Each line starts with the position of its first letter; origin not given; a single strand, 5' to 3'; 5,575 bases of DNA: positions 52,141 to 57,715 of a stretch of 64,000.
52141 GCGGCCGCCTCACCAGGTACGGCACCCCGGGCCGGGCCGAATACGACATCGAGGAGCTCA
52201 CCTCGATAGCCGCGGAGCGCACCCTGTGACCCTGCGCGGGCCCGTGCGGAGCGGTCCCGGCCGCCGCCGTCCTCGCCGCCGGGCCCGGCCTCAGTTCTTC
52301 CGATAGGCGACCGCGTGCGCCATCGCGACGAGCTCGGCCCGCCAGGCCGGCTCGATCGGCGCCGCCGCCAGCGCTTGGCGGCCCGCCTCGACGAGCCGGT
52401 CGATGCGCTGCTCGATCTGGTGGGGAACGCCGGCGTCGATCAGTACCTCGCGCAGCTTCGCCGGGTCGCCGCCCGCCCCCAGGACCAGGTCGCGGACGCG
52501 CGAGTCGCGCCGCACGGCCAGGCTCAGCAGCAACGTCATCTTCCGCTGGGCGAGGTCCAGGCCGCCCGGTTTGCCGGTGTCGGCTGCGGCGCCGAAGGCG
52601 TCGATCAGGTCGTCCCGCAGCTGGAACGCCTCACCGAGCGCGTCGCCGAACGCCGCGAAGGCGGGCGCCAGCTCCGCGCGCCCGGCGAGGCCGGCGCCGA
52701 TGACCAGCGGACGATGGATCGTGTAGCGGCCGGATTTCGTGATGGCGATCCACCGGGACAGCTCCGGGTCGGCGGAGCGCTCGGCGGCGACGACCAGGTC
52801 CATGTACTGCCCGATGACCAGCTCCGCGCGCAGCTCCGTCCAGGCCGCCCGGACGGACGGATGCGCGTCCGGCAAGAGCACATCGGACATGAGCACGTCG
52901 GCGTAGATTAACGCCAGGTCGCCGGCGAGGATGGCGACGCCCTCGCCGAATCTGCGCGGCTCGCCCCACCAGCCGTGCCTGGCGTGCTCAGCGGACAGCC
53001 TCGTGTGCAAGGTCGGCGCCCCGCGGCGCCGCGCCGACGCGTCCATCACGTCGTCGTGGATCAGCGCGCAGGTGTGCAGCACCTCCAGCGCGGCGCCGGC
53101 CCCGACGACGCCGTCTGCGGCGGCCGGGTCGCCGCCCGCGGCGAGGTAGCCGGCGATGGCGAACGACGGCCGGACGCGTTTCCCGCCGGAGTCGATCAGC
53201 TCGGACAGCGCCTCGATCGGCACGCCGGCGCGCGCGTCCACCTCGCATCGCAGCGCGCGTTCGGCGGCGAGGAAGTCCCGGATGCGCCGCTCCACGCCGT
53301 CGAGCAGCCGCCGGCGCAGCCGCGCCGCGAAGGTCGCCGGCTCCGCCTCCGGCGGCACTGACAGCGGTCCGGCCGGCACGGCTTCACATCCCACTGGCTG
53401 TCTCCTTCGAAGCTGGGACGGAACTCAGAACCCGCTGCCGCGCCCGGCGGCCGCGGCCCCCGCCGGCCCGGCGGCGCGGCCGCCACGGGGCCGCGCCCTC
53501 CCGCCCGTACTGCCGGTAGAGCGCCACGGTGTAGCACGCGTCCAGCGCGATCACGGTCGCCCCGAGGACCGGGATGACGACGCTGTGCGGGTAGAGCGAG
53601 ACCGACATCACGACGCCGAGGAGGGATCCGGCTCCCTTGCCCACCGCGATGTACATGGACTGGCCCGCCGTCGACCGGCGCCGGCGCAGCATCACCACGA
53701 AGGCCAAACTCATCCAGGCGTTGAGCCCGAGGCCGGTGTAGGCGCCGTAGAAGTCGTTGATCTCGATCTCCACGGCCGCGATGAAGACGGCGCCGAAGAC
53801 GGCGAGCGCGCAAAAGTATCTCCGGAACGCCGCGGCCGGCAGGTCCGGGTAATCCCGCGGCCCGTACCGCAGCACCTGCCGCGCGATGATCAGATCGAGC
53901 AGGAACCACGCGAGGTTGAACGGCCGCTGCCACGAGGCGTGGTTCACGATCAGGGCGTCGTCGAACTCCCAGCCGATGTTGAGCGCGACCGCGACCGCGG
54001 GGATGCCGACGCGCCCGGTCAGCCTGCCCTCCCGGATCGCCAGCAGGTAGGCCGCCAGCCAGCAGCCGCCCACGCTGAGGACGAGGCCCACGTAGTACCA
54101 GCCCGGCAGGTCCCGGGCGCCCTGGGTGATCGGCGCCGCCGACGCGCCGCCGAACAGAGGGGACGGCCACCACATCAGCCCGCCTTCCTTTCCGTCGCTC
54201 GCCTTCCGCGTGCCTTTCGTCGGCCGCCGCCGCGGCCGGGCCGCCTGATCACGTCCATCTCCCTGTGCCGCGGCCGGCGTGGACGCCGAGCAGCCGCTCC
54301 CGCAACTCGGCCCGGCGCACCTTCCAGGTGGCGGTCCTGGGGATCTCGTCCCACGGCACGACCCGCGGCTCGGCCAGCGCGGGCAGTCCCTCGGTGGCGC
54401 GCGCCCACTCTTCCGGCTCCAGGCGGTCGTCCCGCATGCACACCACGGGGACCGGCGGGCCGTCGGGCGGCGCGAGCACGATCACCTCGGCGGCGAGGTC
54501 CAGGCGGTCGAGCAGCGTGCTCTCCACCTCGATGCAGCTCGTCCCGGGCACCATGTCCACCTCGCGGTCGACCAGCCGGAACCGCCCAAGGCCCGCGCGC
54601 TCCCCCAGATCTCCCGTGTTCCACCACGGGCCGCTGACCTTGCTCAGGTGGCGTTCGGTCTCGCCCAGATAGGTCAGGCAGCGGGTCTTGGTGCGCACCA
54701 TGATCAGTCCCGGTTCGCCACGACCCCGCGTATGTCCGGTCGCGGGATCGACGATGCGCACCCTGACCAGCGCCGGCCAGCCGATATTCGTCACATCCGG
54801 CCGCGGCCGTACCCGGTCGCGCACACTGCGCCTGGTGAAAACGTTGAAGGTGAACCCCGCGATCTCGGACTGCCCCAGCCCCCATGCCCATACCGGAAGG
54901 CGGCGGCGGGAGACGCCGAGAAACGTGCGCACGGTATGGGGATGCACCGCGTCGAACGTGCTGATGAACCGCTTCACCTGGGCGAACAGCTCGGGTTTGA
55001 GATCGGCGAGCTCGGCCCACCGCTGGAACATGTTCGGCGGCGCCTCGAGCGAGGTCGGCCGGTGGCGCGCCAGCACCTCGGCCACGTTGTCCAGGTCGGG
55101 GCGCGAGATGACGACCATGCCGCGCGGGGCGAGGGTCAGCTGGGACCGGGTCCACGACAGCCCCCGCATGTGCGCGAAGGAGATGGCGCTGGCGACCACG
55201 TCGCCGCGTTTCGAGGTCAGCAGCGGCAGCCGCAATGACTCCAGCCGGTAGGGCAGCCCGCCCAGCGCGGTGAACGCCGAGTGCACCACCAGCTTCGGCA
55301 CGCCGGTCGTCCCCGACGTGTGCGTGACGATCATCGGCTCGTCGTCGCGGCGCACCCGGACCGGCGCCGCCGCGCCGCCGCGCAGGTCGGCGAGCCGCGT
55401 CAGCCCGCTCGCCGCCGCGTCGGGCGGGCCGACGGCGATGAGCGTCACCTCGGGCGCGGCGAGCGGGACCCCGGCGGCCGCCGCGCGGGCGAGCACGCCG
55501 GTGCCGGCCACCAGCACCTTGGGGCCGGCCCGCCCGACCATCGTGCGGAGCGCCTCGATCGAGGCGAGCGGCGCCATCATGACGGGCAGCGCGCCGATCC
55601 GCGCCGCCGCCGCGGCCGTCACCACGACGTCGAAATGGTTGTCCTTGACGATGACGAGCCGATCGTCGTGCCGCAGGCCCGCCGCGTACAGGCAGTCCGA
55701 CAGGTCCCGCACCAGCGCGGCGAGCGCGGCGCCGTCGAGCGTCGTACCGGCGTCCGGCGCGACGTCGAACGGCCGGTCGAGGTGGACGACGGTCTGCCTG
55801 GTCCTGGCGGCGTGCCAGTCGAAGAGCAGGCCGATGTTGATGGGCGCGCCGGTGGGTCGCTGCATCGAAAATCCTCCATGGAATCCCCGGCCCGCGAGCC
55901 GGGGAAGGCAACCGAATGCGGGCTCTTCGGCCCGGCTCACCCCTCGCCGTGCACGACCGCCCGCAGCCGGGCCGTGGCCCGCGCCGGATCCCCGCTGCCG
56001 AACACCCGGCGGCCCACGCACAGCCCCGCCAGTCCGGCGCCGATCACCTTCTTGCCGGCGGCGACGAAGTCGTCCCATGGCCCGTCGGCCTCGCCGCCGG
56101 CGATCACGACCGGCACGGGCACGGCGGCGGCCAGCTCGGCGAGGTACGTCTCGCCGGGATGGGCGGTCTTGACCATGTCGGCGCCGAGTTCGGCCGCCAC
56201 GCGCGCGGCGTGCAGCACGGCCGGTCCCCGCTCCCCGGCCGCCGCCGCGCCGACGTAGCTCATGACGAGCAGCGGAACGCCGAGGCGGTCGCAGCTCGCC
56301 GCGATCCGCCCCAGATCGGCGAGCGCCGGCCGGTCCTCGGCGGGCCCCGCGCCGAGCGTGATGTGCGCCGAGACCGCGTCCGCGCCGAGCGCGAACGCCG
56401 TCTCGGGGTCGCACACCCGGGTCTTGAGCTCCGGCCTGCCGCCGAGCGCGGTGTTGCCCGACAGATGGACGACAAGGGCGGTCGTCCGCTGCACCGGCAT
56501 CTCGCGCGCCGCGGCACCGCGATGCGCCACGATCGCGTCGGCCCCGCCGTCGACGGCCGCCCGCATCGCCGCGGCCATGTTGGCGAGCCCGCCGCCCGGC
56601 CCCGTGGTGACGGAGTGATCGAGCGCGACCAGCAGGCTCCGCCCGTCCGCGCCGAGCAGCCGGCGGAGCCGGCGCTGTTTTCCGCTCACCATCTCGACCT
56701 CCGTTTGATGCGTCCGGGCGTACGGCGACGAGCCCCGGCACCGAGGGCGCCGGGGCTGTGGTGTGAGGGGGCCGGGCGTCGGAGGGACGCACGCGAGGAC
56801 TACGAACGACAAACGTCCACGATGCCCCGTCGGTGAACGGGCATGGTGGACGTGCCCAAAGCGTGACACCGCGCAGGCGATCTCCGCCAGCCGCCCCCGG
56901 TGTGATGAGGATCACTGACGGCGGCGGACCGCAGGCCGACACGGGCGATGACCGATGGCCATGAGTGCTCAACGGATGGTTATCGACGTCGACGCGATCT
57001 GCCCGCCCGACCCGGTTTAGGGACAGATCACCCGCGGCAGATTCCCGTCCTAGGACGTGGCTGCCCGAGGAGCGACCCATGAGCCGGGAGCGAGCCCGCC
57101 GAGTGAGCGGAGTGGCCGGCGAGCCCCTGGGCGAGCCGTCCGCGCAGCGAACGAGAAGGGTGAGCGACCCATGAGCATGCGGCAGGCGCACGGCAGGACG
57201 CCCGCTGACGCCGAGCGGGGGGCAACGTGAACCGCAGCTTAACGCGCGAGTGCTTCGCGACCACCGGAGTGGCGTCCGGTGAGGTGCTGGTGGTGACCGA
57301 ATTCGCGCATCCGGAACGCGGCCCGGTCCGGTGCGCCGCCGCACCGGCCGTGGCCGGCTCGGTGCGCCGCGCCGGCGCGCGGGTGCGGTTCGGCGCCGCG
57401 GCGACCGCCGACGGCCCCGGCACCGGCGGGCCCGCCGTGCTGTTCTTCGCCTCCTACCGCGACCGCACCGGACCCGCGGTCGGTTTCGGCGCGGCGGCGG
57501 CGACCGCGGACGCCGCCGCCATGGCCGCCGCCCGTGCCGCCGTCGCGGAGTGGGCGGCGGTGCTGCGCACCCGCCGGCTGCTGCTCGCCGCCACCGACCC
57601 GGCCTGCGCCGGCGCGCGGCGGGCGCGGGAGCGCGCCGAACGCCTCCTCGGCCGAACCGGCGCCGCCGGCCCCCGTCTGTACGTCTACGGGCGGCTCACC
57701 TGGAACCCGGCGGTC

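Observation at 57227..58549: Divergent IspH paralogue with substituted catalytic and substrate-contact residues, inside a prenylation gene cluster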

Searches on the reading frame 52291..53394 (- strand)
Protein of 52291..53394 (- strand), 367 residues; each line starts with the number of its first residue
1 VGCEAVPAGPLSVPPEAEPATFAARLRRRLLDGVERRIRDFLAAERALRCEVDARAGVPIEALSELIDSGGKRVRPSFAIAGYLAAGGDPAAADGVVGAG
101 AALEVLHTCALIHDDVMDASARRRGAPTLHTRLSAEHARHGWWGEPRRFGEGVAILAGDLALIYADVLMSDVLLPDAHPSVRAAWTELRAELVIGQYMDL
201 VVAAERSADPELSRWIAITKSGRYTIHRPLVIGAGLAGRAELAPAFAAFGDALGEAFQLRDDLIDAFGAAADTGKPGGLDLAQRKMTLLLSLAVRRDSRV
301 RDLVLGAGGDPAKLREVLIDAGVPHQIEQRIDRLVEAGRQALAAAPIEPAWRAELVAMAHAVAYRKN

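Call 9: search_protein_families(library=pfam, proteins=[window:52291-53394:-], max_evalue=0.01)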
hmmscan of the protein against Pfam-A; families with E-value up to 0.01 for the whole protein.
window:52291-53394:- (367 aa): 1 family
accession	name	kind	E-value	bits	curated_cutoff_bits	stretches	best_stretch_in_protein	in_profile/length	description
PF00348.22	polyprenyl_synt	-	1.9e-42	145.6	27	1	61-298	6-223/251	Polyprenyl synthetase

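Call 28: search_protein_families(library=ncbifam, proteins=[window:52291-53394:-], max_evalue=0.001)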
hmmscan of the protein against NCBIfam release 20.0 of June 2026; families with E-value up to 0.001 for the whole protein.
window:52291-53394:- (367 aa): 16 families
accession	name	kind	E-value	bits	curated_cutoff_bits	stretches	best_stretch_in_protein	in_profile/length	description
NF042416.1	GFPPS_Mycobact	equivalog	3.6e-68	230.1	600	1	32-365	3-348/350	bifunctional (2E,6E)-farnesyl/geranyl diphosphate synthase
NF041169.1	f2_encap_cargo4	exception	1.2e-54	185.8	450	1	68-366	47-333/334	family 2 encapsulin nanocompartment cargo protein polyprenyl transferase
NF045485.1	FPPsyn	subfamily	1.5e-27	96.5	275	1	62-292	28-246/288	farnesyl diphosphate synthase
NF040698.1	IdsA_Meth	equivalog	2.6e-27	95.9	468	1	61-295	32-251/328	short chain isoprenyl diphosphate synthase IdsA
NF041003.1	GGPP_syn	equivalog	7.1e-24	84.5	500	1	60-297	29-250/326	geranylgeranyl diphosphate synthase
NF042417.1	NPPPS_Mycobact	equivalog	1e-23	83.9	600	1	44-344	29-313/335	nonaprenyl/(2E,6E)-farnesyl/geranylgeranyl diphosphat synthase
TIGR02748.1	GerC3_HepT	equivalog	2.3e-20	73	456.55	2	40-135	12-104/319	heptaprenyl diphosphate synthase component II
TIGR02749.1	prenyl_cyano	equivalog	2.9e-19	69.2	383.2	2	43-135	16-108/322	solanesyl diphosphate synthase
NF045628.1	HxpDPsynlarge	equivalog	3.2e-19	69.1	500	2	61-137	25-98/311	hexaprenyl-diphosphate synthase large subunit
NF045685.1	GGPPSynCrtE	equivalog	4.2e-19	68.7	460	1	62-288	33-247/293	geranylgeranyl diphosphate synthase CrtE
NF045549.1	GGPPsyn_IdsB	equivalog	1.1e-18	67.5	475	1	68-365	62-344/346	geranylgeranyl diphosphate synthase IdsB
NF008140.0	PRK10888.1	equivalog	2.7e-15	56.5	412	2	66-129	39-99/323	octaprenyl diphosphate synthase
NF007877.0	PRK10581.1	equivalog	3e-15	56.2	321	1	69-294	42-258/299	(2E,6E)-farnesyl diphosphate synthase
NF040789.2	gerfarn_diphsyn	equivalog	2e-14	53.5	560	1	62-346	37-325/345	geranylfarnesyl diphosphate synthase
NF040627.1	GFPS_Meth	equivalog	8.1e-11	41.9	600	1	66-266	35-210/285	geranylfarnesyl diphosphate synthase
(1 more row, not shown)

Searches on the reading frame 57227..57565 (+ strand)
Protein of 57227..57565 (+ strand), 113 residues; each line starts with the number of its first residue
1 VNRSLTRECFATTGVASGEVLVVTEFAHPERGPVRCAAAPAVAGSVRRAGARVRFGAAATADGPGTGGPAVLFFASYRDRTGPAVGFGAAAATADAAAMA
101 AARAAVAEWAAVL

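Call 49: predict_structure(alignment_id=A3)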
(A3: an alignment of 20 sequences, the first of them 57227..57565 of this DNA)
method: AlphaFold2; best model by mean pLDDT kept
length: 113 residues; sequences in the alignment: 20
mean_pLDDT: 89.3   pTM: 0.83
mean pLDDT of the five models: 89.3, 89.2, 89.0, 88.2, 85.2
residues with pLDDT >= 90: 75; 70-90: 28; 50-70: 8; < 50: 2
segments of 3 or more residues with pLDDT < 50: none
pLDDT, mean of each block of 10 residues (from residue 1): 77 92 91 91 96 91 71 91 90 96 95 85
secondary structure, 60 per line:
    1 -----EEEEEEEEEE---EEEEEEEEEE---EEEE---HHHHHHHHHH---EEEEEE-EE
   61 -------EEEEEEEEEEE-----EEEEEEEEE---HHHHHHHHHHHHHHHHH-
elements in order: E6-15 E19-28 E32-35 H39-48 E52-57 E68-78 E84-92 H96-112
